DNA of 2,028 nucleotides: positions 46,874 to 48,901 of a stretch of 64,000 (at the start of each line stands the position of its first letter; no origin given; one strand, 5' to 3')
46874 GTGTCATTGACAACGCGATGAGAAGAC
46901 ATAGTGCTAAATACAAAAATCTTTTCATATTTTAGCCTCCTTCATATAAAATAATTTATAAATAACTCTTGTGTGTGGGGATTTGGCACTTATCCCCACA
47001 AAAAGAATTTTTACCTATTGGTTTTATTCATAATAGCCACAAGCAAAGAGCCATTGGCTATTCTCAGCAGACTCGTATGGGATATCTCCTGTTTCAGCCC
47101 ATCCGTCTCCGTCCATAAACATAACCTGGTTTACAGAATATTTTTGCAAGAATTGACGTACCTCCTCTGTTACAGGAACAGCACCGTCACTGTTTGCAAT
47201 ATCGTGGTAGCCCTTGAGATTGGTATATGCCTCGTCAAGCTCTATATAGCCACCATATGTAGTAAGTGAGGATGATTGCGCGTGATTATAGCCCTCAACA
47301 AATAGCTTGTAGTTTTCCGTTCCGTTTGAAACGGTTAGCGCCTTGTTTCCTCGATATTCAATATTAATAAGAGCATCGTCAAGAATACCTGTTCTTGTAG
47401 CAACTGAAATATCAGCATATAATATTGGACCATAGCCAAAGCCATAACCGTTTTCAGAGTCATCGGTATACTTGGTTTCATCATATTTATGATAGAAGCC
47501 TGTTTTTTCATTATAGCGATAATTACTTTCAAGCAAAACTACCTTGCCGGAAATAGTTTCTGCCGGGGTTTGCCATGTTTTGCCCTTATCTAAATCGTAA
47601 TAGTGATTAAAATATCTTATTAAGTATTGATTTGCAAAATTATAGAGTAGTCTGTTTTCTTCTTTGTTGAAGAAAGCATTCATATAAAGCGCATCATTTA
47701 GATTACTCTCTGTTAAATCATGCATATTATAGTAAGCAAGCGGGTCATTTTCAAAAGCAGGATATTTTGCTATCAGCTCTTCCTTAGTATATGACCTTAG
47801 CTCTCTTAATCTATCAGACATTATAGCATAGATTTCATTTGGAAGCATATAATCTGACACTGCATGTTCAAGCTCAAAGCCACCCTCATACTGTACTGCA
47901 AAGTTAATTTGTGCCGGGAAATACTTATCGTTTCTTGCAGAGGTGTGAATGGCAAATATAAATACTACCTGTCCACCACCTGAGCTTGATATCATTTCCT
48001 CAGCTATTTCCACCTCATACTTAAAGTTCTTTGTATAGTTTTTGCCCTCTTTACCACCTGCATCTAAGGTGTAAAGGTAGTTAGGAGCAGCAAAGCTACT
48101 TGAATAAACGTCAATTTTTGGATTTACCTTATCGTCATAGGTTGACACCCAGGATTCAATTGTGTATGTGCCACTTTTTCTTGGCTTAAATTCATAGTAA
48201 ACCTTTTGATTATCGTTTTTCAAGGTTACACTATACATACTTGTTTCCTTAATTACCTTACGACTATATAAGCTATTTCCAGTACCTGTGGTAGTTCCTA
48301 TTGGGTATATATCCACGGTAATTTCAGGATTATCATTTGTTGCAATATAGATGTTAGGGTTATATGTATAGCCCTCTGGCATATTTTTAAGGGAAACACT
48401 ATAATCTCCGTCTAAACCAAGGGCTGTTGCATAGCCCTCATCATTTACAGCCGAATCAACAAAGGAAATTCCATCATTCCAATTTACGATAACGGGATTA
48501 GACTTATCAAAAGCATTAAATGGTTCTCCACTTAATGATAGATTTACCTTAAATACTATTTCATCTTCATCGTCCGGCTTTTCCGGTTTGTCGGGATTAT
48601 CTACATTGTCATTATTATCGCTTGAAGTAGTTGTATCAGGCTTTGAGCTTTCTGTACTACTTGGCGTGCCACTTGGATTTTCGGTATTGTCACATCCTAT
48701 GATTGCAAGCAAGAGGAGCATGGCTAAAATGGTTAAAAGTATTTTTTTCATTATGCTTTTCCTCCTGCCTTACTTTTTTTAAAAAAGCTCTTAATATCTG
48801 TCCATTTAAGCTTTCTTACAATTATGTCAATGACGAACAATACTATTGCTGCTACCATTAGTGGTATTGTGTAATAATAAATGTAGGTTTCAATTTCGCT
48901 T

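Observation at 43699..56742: Bat-like MoxR / DUF58 / triple-MIDAS membrane operon that ends in two large dedicated lipoproteins: a candidate undescribed envelope machine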

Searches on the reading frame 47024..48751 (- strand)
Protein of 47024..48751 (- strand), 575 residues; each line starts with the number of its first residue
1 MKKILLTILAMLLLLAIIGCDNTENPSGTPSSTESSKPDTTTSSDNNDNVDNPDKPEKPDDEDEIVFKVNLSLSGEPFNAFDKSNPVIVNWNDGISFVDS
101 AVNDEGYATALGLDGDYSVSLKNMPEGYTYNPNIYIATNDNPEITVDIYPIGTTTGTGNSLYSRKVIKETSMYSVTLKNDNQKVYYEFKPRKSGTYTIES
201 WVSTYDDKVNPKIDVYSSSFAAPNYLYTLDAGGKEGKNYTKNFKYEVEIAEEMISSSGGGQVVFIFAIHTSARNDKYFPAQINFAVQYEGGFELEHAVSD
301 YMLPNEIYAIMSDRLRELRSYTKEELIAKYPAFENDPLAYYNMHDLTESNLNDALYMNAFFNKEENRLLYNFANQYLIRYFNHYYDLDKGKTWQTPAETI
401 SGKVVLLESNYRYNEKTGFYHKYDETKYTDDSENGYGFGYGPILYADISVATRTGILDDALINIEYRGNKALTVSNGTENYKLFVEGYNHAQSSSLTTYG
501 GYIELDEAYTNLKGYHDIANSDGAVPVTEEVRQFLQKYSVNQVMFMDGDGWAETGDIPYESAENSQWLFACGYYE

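Call 5: search_protein_families(library=pfam, proteins=[window:47024-48751:-], max_evalue=0.01)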
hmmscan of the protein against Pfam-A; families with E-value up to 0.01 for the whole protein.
window:47024-48751:- (575 aa): 0 families

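Call 6: search_protein_families(library=ncbifam, proteins=[window:47024-48751:-], max_evalue=0.01)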
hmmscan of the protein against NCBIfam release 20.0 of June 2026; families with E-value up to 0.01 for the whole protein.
window:47024-48751:- (575 aa): 0 families

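Call 12: find_encoding_contigs(protein=window:47024-48751:-, flank=10000, max_places=6)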
Protein window:47024-48751:- (575 aa): 8 contigs read that carry it; 4 places shown.
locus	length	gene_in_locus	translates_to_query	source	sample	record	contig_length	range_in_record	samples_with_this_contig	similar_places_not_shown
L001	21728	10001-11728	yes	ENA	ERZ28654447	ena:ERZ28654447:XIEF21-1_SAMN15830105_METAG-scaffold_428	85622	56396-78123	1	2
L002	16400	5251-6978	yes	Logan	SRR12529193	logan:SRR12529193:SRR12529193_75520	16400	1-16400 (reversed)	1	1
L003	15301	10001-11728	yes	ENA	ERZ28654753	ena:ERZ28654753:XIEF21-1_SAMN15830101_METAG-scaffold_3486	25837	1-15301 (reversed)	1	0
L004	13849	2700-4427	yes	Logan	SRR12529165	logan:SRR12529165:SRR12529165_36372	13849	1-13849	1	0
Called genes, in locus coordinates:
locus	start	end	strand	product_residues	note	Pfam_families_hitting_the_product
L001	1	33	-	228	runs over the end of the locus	PF02660:G3P_acyltransf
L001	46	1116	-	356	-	PF00512:HisKA, PF02518:HATPase_c, PF14501:HATPase_c_5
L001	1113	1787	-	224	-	PF00072:Response_reg, PF00486:Trans_reg_C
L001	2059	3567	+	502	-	-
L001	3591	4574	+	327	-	PF20030:bpMoxR, PF00004:AAA (weak), PF07726:AAA_3, PF07728:AAA_5, PF17863:AAA_lid_2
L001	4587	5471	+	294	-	PF01882:DUF58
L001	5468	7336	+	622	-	PF07584:BatA, PF13519:VWA_2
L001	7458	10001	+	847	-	PF13519:VWA_2, PF13768:VWA_3 (faint), PF00092:VWA, PF13519:VWA_2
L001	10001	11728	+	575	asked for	-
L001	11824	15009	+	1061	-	-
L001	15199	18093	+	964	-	PF13306:LRR_5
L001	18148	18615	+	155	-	PF00293:NUDIX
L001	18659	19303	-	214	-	PF02308:MgtC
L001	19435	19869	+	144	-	PF04463:2-thiour_desulf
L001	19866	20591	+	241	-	PF00702:Hydrolase (faint), PF05116:S6PP (faint), PF08282:Hydrolase_3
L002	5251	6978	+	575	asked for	-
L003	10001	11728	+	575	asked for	-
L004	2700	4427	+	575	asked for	-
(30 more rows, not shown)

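Call 16: find_homologous_proteins(query=window:47024-48751:-, max_evalue=0.001)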
Query window:47024-48751:- (575 aa): 227 proteins with E <= 0.001 among 8000 candidates; the best 120 are listed.
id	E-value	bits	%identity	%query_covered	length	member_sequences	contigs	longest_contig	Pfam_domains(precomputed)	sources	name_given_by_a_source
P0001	0.0e+0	1301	99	100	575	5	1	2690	-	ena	-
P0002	0.0e+0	1126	86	100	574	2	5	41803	-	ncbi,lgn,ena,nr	ncbi:MAG: hypothetical protein IJ039_04730 [Clostridia bacterium]|nr:hypothetical protein [Clostridi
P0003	0.0e+0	1018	76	100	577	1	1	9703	-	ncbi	-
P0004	6.0e-285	964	75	100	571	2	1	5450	-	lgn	-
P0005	1.2e-224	765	60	100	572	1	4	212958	-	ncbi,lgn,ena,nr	ncbi:MAG: hypothetical protein J6D23_01445 [Clostridia bacterium]|nr:hypothetical protein [Clostridi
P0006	8.0e-222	756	60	100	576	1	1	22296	-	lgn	-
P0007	1.4e-214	732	58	100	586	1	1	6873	-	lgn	-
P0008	3.7e-210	717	56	100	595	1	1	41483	-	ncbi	-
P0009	5.4e-207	707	57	100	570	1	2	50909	-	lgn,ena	-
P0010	4.6e-206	704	56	100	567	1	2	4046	-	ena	-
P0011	6.8e-205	700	56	100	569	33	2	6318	-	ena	-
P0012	1.2e-197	676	54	100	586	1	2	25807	-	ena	-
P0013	1.2e-196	673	55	100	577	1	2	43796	-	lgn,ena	-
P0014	1.3e-196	673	55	100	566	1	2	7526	-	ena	-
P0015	3.8e-196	671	53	100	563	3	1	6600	-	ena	-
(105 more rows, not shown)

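Call 18: find_related_loci(query=A1, collection=genome_contigs, flank=10000)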
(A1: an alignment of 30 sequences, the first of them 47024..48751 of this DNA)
Query A1 (575 aa) in genome_contigs; peptide patterns used: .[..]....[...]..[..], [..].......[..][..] (x = any residue, [..] = any of these).
250 stretches matched a pattern; 179 encode a relative of the query (tblastn E <= 1e-3); the best 80 are kept; 80 distinct loci.
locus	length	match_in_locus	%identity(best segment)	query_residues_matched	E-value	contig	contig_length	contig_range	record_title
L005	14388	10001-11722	86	1-575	0e+0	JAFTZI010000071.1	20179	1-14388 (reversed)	MAG: Clostridia bacterium isolate RGIG4287 Roe_deer_Colon.Co__c793194, whole genome shotgun sequence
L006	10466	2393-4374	57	1-575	0e+0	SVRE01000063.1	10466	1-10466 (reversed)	MAG: Oscillospiraceae bacterium isolate SIG635 NODE_28378_length_10466_cov_1.358352, whole genome shotgun sequence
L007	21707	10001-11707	56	1-575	0e+0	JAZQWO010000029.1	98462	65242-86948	MAG: Eubacteriales bacterium isolate T1900045166_TC20190160.MAGScoT_cleanbin_000001 SGB_5137_k141_950980, whole genome s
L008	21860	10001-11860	51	1-575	0e+0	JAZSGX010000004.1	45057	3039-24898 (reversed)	MAG: Eubacteriales bacterium isolate T1900044577_TS20190043.MAGScoT_cleanbin_000013 SGB_511_k141_193255, whole genome sh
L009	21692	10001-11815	49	1-575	0e+0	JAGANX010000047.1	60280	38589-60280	MAG: Clostridia bacterium isolate RGIG8614 Water_deer_Cecum.Co__c865171, whole genome shotgun sequence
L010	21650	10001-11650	36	1-575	7e-108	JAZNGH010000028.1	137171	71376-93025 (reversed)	MAG: Candidatus Scatosoma sp. isolate T1900044706_TS20190172.MAGScoT_cleanbin_000009 SGB_1813_k141_1372313, whole genome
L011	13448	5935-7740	36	1-574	4e-105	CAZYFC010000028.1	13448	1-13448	MAG TPA_asm: uncultured Lachnospiraceae bacterium isolate SRP315200_co1_280 genome assembly, contig: NODE_9647_length_13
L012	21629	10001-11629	37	1-575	2e-101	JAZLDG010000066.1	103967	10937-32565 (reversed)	MAG: Candidatus Scatosoma sp. isolate T1900045040_TC20190033.MAGScoT_cleanbin_000004 SGB_4476_k141_2394954, whole genome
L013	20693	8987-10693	33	1-574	5e-89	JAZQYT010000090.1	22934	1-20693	MAG: Eubacteriales bacterium isolate T1900045159_TC20190153.MAGScoT_cleanbin_000038 SGB_5018_k141_1306351, whole genome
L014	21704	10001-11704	32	1-574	6e-87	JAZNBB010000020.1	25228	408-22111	MAG: Eubacteriales bacterium isolate T1900044743_TS20190209.MAGScoT_cleanbin_000080 SGB_2091_k141_2561680, whole genome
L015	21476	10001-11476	36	48-574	5e-86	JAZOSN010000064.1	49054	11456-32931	MAG: Eubacteriales bacterium isolate T1900045543_YK20190237.MAGScoT_cleanbin_000030 SGB_7835_k141_3395879, whole genome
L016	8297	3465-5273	35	2-575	2e-85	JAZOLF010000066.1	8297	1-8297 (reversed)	MAG: Candidatus Scatosoma sp. isolate T1900045656_YK20190350.MAGScoT_cleanbin_000017 SGB_8239_k141_1666296, whole genome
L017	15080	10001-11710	32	1-574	8e-85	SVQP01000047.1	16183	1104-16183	MAG: Oscillospiraceae bacterium isolate SIG620 NODE_18149_length_16183_cov_3.116966, whole genome shotgun sequence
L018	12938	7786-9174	35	63-574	3e-84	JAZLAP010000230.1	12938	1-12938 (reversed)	MAG: Eubacteriales bacterium isolate T1900045075_TC20190069.MAGScoT_cleanbin_000009 SGB_4631_k141_2220090, whole genome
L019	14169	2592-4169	32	56-574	8e-84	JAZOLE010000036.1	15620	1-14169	MAG: Eubacteriales bacterium isolate T1900045656_YK20190350.MAGScoT_cleanbin_000022 SGB_8240_k141_2393734, whole genome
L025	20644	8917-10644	33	41-575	4e-80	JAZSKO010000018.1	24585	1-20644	MAG: Eubacteriales bacterium isolate T1900044560_TS20190026.MAGScoT_cleanbin_000030 SGB_360_k141_374628, whole genome sh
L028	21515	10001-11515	33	1-574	1e-78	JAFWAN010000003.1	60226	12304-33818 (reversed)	MAG: Clostridia bacterium isolate RGIG5563 Sheep_Colon.Co__c128836, whole genome shotgun sequence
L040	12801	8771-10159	32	44-575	2e-69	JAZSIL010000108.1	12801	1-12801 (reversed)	MAG: Bacilli bacterium isolate T1900044572_TS20190038.MAGScoT_cleanbin_000019 SGB_438_k141_376885, whole genome shotgun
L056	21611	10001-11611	31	2-574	1e-60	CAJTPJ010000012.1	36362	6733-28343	MAG TPA_asm: uncultured Christensenella sp. isolate MGBC107459 genome assembly, contig: MGBC107459.12, whole genome shot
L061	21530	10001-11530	40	27-574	2e-57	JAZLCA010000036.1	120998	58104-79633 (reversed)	MAG: Eubacteriales bacterium isolate T1900045055_TC20190048.MAGScoT_cleanbin_000006 SGB_4545_k141_1844001, whole genome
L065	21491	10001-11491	34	1-574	8e-56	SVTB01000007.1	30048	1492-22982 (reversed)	MAG: Oscillospiraceae bacterium isolate SIG684 NODE_31455_length_30048_cov_1.640553, whole genome shotgun sequence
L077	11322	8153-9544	43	52-574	2e-52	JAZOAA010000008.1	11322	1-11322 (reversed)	MAG: Eubacteriales bacterium isolate T1900044764_TS20190230.MAGScoT_cleanbin_000071 SGB_2396_k141_1702581, whole genome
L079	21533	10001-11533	36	2-575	4e-51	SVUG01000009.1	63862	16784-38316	MAG: Oscillospiraceae bacterium isolate SIG715 NODE_11015_length_63862_cov_5.129395, whole genome shotgun sequence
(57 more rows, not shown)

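Call 32: search_solved_structures(query=A1, max_evalue=1)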
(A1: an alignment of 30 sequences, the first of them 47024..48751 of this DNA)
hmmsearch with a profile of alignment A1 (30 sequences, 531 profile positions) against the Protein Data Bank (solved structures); distinct sequences matched with E-value up to 1: 0.

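Call 35: predict_structure(alignment_id=A1)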
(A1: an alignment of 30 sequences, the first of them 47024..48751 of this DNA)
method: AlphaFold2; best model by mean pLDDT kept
length: 575 residues; sequences in the alignment: 30
mean_pLDDT: 85.7   pTM: 0.54
mean pLDDT of the five models: 85.7, 84.9, 84.4, 83.7, 82.4
residues with pLDDT >= 90: 368; 70-90: 132; 50-70: 29; < 50: 46
segments of 3 or more residues with pLDDT < 50: 19-61, 257-259
pLDDT, mean of each block of 10 residues (from residue 1): 76 66 33 28 29 38 80 92 91 89 94 91 93 92 95 93 91 95 93 90 90 86 87 87 89 58 88 93 93 67 96 97 96 94 96 97 96 97 93 94 92 95 90 78 97 92 80 88 96 86 89 97 97 96 83 84 94 96
secondary structure, 60 per line:
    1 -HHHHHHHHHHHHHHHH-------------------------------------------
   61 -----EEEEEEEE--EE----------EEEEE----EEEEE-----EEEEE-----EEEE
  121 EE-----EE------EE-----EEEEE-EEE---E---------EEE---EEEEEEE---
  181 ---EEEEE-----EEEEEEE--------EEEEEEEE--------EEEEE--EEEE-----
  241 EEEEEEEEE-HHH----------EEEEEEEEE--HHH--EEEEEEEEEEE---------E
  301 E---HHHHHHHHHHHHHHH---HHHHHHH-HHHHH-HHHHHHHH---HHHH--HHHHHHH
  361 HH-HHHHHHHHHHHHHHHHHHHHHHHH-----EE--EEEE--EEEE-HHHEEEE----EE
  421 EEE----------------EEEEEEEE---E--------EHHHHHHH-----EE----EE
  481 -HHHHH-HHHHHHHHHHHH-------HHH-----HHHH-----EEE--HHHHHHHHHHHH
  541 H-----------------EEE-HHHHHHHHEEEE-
elements in order: H2-17 E66-73 E88-92 E97-101 E107-111 E117-122 E143-147 E149-151 E165-167 E171-177 E184-188 E194-200 E209-216 E225-229 E232-235 E241-249 E264-272 E280-290 H305-319 H323-329 H331-335 H337-344 H348-351 H354-362 H364-387 E397-400 E403-406 E411-414 E419-423 E440-447 H461-467 H482-486 H488-499 H515-518 E524-526 H529-541 E559-561 H563-570 E571-574

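Call 38: fold_search(model_id=the predicted structure, library=pdb)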
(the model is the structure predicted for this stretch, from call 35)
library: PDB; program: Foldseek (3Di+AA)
matches with E <= 10: 1537; with E <= 0.001: 68
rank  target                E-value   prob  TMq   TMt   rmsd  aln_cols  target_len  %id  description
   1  8u5d_B                1.1e-05  1.00  0.13  0.47   4.9       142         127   11  Crystal Structure of C-terminal domain of Clostridium perfringens Enterotoxin in Space Group P 41 21 2 (released 2023-12-20)
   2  4fxt_E                1.4e-05  1.00  0.13  0.33  15.0       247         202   11  Crystal structure of a DUF3823 family protein (BACOVA_02663) from Bacteroides ovatus ATCC 8483 at 2.77 A resolution (released 2012-07-25)
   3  5iku                  1.5e-05  1.00  0.17  0.36  13.3       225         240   11  Crystal structure of the Hathewaya histolytica ColG tandem collagen-binding domain s3as3b in the presence of calcium at  (released 2017-03-15)
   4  4yok                  2.0e-05  1.00  0.13  0.33  15.2       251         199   14  Crystal structure of a DUF3823 family protein (PARMER_04126) from Parabacteroides merdae ATCC 43184 at 1.80 A resolution (released 2015-03-25)
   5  4fxt_A                2.4e-05  1.00  0.13  0.36  14.6       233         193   10  Crystal structure of a DUF3823 family protein (BACOVA_02663) from Bacteroides ovatus ATCC 8483 at 2.77 A resolution (released 2012-07-25)
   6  4fxt_M                2.4e-05  1.00  0.14  0.36  14.9       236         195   10  Crystal structure of a DUF3823 family protein (BACOVA_02663) from Bacteroides ovatus ATCC 8483 at 2.77 A resolution (released 2012-07-25)
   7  4fxt_K                2.9e-05  1.00  0.13  0.33  14.6       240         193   11  Crystal structure of a DUF3823 family protein (BACOVA_02663) from Bacteroides ovatus ATCC 8483 at 2.77 A resolution (released 2012-07-25)
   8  9h9a                  4.1e-05  0.51  0.12  0.07  20.8       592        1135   10  native structure of the full-length pesticidal protein Cry8Ba2, from crystals formed in vivo (form 1) (released 2025-12-03)
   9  8u5e_A                4.4e-05  1.00  0.13  0.49   5.0       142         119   11  Crystal Structure of C-terminal domain of Clostridium perfringens Enterotoxin in Space Group P 21 21 21 (released 2023-12-20)
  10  4fxt_F                4.4e-05  1.00  0.13  0.33  15.2       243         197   11  Crystal structure of a DUF3823 family protein (BACOVA_02663) from Bacteroides ovatus ATCC 8483 at 2.77 A resolution (released 2012-07-25)
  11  4fxt_J                4.7e-05  1.00  0.13  0.33  14.7       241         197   11  Crystal structure of a DUF3823 family protein (BACOVA_02663) from Bacteroides ovatus ATCC 8483 at 2.77 A resolution (released 2012-07-25)
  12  3zix_A                4.7e-05  1.00  0.14  0.25  21.4       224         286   11  Clostridium perfringens Enterotoxin with the N-terminal 37 residues deleted (released 2014-01-29)
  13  8u5e_D                5.3e-05  1.00  0.14  0.48   4.7       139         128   12  Crystal Structure of C-terminal domain of Clostridium perfringens Enterotoxin in Space Group P 21 21 21 (released 2023-12-20)
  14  8u5f_E                5.3e-05  1.00  0.14  0.25  20.8       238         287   11  Crystal Structure of Trypsinized Clostridium perfringens Enterotoxin (released 2023-09-27)
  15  2o8o_A                5.6e-05  1.00  0.16  0.67   4.3       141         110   13  Crystal structure of Clostridium histolyticum colg collagenase collagen-binding domain 3B at 1.35 Angstrom resolution  (released 2007-12-11)
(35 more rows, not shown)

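Call 39: search_protein_families(library=pfam, alignment_id=A1, max_evalue=1)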
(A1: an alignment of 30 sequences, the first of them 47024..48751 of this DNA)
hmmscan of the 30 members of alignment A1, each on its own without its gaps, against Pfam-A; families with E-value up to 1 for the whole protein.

A. member 1, window:47024-48751:- (575 aa): 1 family
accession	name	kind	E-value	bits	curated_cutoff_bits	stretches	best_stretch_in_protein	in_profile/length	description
PF13584.12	BatD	-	0.16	13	24.1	1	165-206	34-79/92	BatD DUF11 like domain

B. families by the number of members that match (of 30 scanned): 23 families
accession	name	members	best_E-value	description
PF21827.1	New_glue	6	0.00067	New glue protein family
PF17802.7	SpaA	6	0.0029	Prealbumin-like fold domain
PF13584.12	BatD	3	0.047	BatD DUF11 like domain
PF24547.1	DUF7601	2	0.0055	Domain of unknown function (DUF7601)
PF25184.1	YxzE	2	0.11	YxzE-like putative bacteriocin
PF25686.1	Betaherpes_U91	1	0.01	Betaherpesvirus U91 protein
PF16118.10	DUF4834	1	0.044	Domain of unknown function (DUF4834)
PF10670.15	DUF4198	1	0.068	Domain of unknown function (DUF4198)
PF13113.11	DUF3970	1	0.073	Protein of unknown function (DUF3970)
PF11350.14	DUF3152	1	0.089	Protein of unknown function (DUF3152)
PF07452.17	CHRD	1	0.097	CHRD domain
PF17939.6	TetR_C_30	1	0.098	Tetracyclin repressor-like, C-terminal domain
PF10911.13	T7-like_Y65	1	0.14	Bacteriophage T7-like gene 6.5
PF11343.13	DUF3145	1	0.16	Protein of unknown function (DUF3145)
PF01456.22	Mucin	1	0.18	Mucin-like glycoprotein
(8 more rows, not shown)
